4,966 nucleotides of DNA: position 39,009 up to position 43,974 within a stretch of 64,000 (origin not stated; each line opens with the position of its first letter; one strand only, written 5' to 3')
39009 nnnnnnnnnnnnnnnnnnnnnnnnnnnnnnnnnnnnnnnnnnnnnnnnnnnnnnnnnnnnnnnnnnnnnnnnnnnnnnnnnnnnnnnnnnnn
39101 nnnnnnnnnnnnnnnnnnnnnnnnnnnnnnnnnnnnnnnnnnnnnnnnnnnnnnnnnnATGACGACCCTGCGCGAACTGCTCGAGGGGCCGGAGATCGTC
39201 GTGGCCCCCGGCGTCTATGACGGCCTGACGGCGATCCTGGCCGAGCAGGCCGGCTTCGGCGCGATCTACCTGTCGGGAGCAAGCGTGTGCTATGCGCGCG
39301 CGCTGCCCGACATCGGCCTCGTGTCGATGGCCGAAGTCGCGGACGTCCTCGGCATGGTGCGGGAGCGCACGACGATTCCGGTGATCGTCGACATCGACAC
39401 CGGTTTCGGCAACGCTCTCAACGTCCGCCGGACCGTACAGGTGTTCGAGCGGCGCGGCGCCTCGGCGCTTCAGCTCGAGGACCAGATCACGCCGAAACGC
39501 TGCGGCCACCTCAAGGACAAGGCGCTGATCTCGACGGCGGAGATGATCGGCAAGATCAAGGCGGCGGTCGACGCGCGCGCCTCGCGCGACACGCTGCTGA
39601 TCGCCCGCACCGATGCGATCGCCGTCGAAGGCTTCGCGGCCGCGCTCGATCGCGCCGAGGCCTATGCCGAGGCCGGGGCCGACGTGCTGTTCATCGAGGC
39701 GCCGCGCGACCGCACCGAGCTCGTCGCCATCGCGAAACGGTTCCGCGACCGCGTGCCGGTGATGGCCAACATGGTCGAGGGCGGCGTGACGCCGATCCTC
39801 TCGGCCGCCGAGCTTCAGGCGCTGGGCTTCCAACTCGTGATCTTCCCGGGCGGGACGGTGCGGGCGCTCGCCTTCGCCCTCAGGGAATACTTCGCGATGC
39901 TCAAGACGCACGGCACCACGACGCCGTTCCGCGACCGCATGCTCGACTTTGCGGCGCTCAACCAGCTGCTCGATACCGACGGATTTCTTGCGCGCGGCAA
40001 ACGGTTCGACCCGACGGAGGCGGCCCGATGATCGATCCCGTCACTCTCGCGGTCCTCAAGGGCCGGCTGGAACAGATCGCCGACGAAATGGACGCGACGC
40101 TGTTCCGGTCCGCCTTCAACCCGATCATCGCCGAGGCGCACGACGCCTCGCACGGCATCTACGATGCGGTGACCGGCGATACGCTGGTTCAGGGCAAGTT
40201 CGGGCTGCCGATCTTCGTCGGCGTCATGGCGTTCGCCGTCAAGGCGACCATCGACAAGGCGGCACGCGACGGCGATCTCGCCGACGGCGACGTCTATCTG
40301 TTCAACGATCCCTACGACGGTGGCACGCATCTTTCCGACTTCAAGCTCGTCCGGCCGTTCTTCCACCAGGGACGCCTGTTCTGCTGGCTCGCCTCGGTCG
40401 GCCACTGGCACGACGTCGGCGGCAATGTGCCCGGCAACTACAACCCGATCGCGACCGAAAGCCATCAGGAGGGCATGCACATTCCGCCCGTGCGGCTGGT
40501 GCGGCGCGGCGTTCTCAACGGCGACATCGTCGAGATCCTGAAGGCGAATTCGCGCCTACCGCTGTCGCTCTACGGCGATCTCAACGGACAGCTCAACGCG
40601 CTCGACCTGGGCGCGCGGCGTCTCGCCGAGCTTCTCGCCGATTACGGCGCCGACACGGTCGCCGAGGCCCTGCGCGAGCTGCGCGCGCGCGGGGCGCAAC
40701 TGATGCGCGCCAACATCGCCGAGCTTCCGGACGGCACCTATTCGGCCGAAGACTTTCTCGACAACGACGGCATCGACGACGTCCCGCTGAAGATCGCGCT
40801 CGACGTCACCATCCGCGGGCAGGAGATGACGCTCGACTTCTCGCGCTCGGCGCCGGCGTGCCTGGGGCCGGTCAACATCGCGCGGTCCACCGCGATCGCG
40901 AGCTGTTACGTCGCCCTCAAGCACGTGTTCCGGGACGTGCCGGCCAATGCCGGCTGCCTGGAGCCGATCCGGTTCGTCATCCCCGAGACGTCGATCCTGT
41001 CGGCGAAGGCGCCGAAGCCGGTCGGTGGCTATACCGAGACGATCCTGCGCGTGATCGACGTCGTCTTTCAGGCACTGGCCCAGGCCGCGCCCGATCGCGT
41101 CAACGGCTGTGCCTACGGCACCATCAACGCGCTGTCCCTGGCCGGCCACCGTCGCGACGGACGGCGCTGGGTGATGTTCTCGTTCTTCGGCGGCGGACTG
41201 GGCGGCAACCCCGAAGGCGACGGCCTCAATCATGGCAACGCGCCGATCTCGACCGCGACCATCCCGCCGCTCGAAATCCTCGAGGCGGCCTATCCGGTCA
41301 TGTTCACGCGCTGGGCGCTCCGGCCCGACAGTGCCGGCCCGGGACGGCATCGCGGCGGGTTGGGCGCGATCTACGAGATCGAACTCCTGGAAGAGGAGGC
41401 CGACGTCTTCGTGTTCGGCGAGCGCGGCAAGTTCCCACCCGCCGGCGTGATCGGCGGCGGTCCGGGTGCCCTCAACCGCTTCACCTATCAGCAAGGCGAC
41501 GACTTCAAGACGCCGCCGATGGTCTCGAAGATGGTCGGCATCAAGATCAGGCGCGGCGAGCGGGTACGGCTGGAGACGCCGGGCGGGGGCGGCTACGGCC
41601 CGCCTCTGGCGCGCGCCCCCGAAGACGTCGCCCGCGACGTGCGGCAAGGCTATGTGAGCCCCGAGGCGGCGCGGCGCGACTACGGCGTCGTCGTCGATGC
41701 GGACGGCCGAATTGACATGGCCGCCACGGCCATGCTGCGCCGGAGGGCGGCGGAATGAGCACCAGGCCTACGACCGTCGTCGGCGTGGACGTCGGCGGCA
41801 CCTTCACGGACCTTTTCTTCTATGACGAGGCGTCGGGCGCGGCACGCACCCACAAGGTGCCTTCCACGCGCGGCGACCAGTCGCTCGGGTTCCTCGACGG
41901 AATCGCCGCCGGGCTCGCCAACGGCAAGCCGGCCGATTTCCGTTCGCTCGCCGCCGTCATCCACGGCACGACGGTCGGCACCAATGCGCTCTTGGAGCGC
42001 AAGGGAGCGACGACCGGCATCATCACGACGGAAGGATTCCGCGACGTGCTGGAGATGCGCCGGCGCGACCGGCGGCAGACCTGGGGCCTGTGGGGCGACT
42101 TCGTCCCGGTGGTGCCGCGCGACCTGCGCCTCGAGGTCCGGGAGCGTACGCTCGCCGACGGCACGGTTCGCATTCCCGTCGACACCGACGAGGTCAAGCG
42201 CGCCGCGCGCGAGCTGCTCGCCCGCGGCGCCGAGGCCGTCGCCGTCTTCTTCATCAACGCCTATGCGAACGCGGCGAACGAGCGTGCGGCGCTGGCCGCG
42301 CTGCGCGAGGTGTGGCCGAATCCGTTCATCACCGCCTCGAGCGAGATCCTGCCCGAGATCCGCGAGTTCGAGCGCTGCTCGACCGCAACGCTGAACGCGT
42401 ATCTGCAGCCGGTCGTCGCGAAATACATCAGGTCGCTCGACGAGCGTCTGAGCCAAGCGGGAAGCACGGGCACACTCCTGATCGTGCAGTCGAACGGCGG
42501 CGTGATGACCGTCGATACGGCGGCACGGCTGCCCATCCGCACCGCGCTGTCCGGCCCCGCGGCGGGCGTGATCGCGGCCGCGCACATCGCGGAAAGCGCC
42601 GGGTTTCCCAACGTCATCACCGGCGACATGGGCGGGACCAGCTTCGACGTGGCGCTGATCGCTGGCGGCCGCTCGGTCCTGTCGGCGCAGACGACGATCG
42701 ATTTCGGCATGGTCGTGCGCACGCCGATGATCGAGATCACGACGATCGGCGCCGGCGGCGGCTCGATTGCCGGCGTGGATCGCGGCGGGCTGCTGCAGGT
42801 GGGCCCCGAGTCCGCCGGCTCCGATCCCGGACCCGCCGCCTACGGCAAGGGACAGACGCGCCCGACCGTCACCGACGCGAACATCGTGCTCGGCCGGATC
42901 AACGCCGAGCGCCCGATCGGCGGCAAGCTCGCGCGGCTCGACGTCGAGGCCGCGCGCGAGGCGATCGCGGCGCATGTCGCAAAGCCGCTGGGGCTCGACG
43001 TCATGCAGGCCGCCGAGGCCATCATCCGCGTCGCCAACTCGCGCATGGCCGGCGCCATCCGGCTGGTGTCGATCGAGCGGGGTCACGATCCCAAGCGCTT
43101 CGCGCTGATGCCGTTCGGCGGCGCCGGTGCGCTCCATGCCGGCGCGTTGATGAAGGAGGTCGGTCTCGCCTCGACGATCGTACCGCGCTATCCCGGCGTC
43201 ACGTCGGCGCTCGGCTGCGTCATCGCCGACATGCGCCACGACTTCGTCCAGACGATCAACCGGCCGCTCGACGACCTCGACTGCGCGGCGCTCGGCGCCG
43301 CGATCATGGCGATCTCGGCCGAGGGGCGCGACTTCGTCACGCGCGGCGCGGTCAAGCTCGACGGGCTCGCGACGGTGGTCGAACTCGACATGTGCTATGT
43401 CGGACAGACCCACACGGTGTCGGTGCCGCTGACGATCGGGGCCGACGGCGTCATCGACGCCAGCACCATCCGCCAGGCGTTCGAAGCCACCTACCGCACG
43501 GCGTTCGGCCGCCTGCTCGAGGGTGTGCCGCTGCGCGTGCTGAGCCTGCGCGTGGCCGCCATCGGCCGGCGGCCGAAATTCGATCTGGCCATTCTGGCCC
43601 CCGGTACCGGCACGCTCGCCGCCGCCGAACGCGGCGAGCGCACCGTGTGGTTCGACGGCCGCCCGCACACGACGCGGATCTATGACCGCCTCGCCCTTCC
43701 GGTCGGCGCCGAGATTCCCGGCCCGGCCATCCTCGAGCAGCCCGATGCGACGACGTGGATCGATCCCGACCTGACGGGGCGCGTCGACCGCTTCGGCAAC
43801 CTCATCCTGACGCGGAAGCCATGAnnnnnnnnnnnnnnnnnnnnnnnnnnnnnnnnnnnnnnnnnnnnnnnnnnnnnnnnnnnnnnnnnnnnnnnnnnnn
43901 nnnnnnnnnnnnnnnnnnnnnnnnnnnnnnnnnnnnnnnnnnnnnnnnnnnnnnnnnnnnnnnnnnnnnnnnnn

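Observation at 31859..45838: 13-gene catabolic operon of unknown substrate: GntR + Liv-type importer + aconitase-family hydratase pair + KRCGH lyase + HyuB/HyuA + Cys-less isochorismatase-like protein + FrdA/TcuA-like flavoprotein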

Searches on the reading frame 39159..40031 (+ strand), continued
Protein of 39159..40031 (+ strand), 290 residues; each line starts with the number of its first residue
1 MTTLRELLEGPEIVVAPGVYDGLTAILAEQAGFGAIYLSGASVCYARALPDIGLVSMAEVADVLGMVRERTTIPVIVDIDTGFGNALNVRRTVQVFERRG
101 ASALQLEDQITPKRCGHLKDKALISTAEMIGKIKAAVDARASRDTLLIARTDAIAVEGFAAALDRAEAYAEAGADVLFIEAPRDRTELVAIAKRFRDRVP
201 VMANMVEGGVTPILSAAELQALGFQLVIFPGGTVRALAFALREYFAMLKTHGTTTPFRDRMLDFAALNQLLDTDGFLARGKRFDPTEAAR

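Call 50: search_protein_families(library=pfam, proteins=[L067:5396-6643:-, L067:6753-7991:-, L067:11050-11712:+, L067:11761-12678:+, L067:13535-14599:+, L067:3651-5243:-, L070:3339-5012:+, L070:23-1312:+, L070:1816-2589:+, L083:15224-18061:+], max_evalue=0.00001)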
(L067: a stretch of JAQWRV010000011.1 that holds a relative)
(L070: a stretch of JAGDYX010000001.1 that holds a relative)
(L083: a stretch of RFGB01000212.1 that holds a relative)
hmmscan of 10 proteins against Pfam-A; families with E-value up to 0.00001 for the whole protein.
L067:5396-6643:- (415 aa): 3 families
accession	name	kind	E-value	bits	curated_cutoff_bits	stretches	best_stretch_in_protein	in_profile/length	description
PF02771.21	Acyl-CoA_dh_N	-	1.9e-34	118.8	22.9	1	42-154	1-113/113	Acyl-CoA dehydrogenase, N-terminal domain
PF00441.29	Acyl-CoA_dh_1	-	5.4e-27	95.2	22.4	1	262-407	3-148/150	Acyl-CoA dehydrogenase, C-terminal domain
PF02770.24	Acyl-CoA_dh_M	-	5.8e-23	81.3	33.3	1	158-249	1-97/97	Acyl-CoA dehydrogenase, middle domain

L067:6753-7991:- (412 aa): 8 families
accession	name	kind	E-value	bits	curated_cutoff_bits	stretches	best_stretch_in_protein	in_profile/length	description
PF13649.12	Methyltransf_25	-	5.7e-18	65.8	27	1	204-301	1-97/97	Methyltransferase domain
PF08241.18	Methyltransf_11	-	3.2e-13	50.5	21.2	1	206-303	2-93/95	Methyltransferase domain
PF13847.12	Methyltransf_31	-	4.5e-12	46.3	27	1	202-304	5-108/145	Methyltransferase domain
PF08242.18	Methyltransf_12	-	1.7e-11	45.1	30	1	206-302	2-97/98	Methyltransferase domain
PF01209.24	Ubie_methyltran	-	1.6e-09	37.9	20.1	1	195-308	42-154/233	ubiE/COQ5 methyltransferase family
PF13489.12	Methyltransf_23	-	1.7e-08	34.8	27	1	186-320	7-124/164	Methyltransferase domain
PF05175.20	MTS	-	2.2e-08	34.4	23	1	192-308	27-141/170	Methyltransferase small domain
PF00891.24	Methyltransf_2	-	3.3e-08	33.6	22.3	1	202-307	64-166/210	O-methyltransferase domain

L067:11050-11712:+ (220 aa): 1 family
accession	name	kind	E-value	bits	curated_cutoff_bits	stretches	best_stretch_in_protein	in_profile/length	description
PF00857.26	Isochorismatase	-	1.2e-27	97.6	27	1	31-206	2-170/175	Isochorismatase domain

L067:11761-12678:+ (305 aa): 1 family
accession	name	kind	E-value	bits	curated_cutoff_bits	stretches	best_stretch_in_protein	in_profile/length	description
PF01522.26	Polysacc_deac_1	-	7.9e-09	36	23.1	1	64-174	13-122/124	Polysaccharide deacetylase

L067:13535-14599:+ (354 aa): 0 families

L067:3651-5243:- (530 aa): 1 family
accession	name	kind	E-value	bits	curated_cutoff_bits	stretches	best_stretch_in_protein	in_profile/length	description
PF01565.28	FAD_binding_4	-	5.4e-33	114.1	26.4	1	46-186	1-138/139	FAD binding domain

L070:3339-5012:+ (557 aa): 2 families
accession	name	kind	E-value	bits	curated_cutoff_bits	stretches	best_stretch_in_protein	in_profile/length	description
PF00732.25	GMC_oxred_N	-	9.5e-50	169.8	23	1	25-317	2-217/218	GMC oxidoreductase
PF05199.19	GMC_oxred_C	-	1.4e-40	139.5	24.6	1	413-546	1-139/139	GMC oxidoreductase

L070:23-1312:+ (429 aa): 2 families
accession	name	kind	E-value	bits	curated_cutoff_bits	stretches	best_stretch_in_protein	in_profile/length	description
PF19305.4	MmgE_PrpD_C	-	6.1e-36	124.3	32.1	1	240-399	1-161/173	MmgE/PrpD C-terminal domain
PF03972.19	MmgE_PrpD_N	-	7.1e-36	124.1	32.1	1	4-206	22-226/244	MmgE/PrpD N-terminal domain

L070:1816-2589:+ (257 aa): 1 family
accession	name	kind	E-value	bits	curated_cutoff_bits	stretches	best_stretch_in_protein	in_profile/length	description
PF17645.6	Amdase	-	7.4e-09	36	25.9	1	11-223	2-213/228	Arylmalonate decarboxylase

L083:15224-18061:+ (945 aa): 2 families
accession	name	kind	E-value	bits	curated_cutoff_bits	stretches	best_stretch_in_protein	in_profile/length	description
PF00563.25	EAL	-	1.8e-33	116.3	31.3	1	699-928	3-236/236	EAL domain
PF01590.32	GAF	-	1.9e-07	32.1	22.4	1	180-335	9-131/133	GAF domain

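Call 72: search_protein_families(library=ncbifam, proteins=[L067:5396-6643:-], max_evalue=1e-10)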
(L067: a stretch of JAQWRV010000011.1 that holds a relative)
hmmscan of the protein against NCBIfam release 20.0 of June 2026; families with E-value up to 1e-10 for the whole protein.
L067:5396-6643:- (415 aa): 16 families
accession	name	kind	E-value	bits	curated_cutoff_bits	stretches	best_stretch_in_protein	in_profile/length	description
NF052270.1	Staph_DH_FadE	equivalog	7.5e-76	255.4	600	1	31-414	11-399/400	acyl-CoA dehydrogenase FadE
NF042972.1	AcrlCoAredClosAcrC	equivalog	1.3e-68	231.4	640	1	41-407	5-375/378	acryloyl-CoA reductase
NF058590.1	AcCoDHFadEBacil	equivalog_domain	4.8e-64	216.9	600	1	37-338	17-321/586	acyl-CoA dehydrogenase FadE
NF045552.1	GlutCoADH_Des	equivalog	4.7e-63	213.7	470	1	41-411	5-382/387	glutaryl-CoA dehydrogenase Acd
NF053553.1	prodigi_MBC_PigA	equivalog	7.1e-50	170.2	500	1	41-406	5-377/381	prodigiosin MBC biosynthesis dehydrogenase PigA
NF043006.1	CyhCrbnylCoADH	equivalog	1.2e-46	159.5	650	1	42-406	5-373/380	cyclohexane-1-carbonyl-CoA dehydrogenase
NF042439.1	SulpropCoADesulf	equivalog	2.1e-46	158.4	600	1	50-396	2-358/379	3-sulfinopropanoyl-CoA desulfinase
NF045652.1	ProlPCPDhRedW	equivalog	7.4e-41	140.2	650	1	45-376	4-342/376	L-prolyl-[peptidyl-carrier protein] dehydrogenase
NF008997.0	PRK12341.1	equivalog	1.1e-33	116.9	537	1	42-407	6-375/382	acyl-CoA dehydrogenase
TIGR03207.1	cyc_hxne_CoA_dh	equivalog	1.3e-31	109.7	575.35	1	41-407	1-370/372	cyclohexanecarboxyl-CoA dehydrogenase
NF002885.1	PRK03354.1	equivalog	2.9e-31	108.8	540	1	41-407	5-372/378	crotonobetainyl-CoA dehydrogenase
NF007000.1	PRK09463.1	subfamily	1.5e-18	66.5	600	1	77-210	78-220/726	acyl-CoA dehydrogenase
TIGR03204.1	pimC_large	equivalog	5e-16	58.6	623.85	1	42-334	5-302/395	pimeloyl-CoA dehydrogenase large subunit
TIGR03203.1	pimD_small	equivalog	2e-15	56.8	652.7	1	42-401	5-369/378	pimeloyl-CoA dehydrogenase small subunit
NF009586.0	PRK13026.1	subfamily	1.2e-13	50.3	608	1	84-210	120-255/777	acyl-CoA dehydrogenase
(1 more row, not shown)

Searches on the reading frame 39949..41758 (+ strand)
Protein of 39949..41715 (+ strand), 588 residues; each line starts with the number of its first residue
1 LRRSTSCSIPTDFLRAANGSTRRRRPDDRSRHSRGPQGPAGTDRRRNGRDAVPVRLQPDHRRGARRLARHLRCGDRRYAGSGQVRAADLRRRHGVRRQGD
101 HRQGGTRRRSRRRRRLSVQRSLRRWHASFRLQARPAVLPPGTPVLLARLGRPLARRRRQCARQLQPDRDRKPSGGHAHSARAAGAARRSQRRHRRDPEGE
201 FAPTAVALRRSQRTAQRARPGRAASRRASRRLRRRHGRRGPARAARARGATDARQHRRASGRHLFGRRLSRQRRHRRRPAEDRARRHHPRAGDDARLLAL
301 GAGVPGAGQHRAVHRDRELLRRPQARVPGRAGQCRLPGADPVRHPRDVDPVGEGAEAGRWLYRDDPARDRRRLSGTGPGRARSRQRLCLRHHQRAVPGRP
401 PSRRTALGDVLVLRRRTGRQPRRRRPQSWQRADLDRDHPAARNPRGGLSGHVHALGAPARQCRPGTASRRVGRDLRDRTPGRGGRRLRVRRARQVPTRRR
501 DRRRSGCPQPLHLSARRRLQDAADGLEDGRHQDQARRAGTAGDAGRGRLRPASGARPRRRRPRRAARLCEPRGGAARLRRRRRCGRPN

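Call 5: search_protein_families(library=pfam, proteins=[window:39949-41715:+])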
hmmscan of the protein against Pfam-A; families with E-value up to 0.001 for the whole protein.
window:39949-41715:+ (588 aa): 0 families

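Call 8: search_protein_families(library=ncbifam, proteins=[window:40028-41758:+], max_evalue=0.00001)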
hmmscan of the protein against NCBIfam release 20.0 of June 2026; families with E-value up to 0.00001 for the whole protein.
window:40028-41758:+ (576 aa): 2 families
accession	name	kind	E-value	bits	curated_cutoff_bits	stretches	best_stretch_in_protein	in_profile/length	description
NF050157.1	CapLactmsBetCapB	equivalog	2.5e-101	339.7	1000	1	2-571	1-575/577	caprolactamase subunit beta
NF042976.1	AcphenoCarb_ApcD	equivalog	7.1e-42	143.6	1500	2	2-448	29-484/685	acetophenone carboxylase subunit delta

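Call 9: search_protein_families(library=pfam, proteins=[window:40028-41758:+])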
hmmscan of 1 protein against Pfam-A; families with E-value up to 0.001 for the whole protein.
window:40028-41758:+ (576 aa): 1 family
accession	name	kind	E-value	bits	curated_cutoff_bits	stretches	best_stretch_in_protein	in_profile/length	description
PF02538.19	Hydantoinase_B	-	3.5e-173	577.2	26.8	1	3-526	1-519/519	Hydantoinase B/oxoprolinase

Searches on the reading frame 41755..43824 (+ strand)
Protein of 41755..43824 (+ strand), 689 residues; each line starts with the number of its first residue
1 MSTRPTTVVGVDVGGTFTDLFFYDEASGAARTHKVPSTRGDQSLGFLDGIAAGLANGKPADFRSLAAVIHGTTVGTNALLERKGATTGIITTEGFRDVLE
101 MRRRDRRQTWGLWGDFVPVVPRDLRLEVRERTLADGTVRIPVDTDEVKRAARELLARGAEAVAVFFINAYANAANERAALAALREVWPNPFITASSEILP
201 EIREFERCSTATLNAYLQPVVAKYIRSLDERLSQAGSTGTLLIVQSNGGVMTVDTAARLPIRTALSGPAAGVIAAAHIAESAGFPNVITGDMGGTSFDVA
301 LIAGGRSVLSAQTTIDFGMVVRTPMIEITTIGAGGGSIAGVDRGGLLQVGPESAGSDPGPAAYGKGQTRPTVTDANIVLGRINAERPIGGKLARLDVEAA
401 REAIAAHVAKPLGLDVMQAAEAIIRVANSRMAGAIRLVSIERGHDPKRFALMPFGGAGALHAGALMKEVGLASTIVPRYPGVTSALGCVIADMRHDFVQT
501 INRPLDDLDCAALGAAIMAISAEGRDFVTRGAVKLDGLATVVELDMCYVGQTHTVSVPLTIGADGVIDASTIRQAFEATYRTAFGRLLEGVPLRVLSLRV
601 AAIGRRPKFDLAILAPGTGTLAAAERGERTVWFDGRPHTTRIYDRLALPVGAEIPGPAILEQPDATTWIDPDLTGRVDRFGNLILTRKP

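Call 6: search_protein_families(library=pfam, proteins=[window:41755-43824:+])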
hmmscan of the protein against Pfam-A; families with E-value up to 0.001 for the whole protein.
window:41755-43824:+ (689 aa): 3 families
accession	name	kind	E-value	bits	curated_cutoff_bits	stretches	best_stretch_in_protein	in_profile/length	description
PF01968.24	Hydantoinase_A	-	1.8e-92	310.1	22.9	1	207-496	1-290/291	Hydantoinase/oxoprolinase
PF05378.19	Hydant_A_N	-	7.3e-46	156.5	25.2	1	9-186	2-175/176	Hydantoinase/oxoprolinase N-terminal region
PF19278.4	Hydant_A_C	-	3.9e-09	36.6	21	1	534-680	35-185/193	Hydantoinase/oxoprolinase C-terminal domain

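Call 8: search_protein_families(library=ncbifam, proteins=[window:41755-43824:+], max_evalue=0.00001)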
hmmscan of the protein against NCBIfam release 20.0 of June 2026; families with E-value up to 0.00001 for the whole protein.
window:41755-43824:+ (689 aa): 3 families
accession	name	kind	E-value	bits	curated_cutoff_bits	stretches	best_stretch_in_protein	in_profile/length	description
NF050156.1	CapLactmsAlpCapA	equivalog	7.4e-158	526.9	1000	1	9-687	3-687/689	caprolactamase subunit alpha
NF042975.2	AcphenoCarb_ApcC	equivalog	4.1e-95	319.5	1500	1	8-683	10-707/733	acetophenone carboxylase subunit gamma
NF042960.1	AcphenoCarb_ApcA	equivalog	5.8e-54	183.4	1250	1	9-687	4-657/658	acetophenone carboxylase subunit alpha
